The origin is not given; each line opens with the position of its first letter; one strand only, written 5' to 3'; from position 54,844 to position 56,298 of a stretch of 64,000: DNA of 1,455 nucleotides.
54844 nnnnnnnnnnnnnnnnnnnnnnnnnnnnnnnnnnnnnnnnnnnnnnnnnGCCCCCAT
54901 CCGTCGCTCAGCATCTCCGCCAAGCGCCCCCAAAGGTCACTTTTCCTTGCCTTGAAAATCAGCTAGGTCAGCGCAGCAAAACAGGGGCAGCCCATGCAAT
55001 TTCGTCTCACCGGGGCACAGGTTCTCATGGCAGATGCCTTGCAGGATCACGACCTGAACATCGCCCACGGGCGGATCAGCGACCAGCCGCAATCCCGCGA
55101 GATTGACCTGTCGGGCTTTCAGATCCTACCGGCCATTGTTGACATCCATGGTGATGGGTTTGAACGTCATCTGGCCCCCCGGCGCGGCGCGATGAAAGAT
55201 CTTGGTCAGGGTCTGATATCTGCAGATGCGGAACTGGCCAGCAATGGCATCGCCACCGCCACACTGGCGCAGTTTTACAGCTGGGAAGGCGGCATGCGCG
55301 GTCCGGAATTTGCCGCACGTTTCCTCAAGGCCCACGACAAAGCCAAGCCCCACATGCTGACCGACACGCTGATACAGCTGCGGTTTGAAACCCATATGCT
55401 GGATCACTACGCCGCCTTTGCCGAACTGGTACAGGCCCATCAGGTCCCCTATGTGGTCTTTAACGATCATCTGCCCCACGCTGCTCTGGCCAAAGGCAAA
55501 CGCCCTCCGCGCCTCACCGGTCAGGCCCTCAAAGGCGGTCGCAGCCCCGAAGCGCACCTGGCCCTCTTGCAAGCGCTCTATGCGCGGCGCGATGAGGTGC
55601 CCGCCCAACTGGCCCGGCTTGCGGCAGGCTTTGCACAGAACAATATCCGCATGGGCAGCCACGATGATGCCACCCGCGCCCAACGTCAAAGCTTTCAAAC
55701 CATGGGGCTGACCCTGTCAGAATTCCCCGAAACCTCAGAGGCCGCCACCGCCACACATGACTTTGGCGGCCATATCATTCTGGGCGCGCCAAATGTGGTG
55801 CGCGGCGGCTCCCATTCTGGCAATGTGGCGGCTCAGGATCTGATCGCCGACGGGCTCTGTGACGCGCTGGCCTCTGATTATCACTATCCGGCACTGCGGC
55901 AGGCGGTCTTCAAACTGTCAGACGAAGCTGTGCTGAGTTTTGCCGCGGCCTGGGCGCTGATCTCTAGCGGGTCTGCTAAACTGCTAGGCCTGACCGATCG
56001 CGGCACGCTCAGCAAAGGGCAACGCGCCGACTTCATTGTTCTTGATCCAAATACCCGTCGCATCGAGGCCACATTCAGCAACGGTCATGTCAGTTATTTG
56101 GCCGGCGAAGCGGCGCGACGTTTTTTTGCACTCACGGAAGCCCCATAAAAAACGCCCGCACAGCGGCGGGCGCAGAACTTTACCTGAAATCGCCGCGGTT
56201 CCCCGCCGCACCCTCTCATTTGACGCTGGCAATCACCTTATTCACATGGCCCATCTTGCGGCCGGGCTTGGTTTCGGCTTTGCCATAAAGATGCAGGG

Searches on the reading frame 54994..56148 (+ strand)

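Call 74: search_protein_families(library=pfam, proteins=[window:54994-56148:+], max_evalue=0.00001)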
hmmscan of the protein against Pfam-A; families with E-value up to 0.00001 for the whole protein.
window:54994-56148:+ (384 aa): 1 family
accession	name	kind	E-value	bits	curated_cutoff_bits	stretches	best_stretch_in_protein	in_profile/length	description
PF07969.17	Amidohydro_3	-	4.1e-10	40.2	29.7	1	278-359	357-453/472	Amidohydrolase family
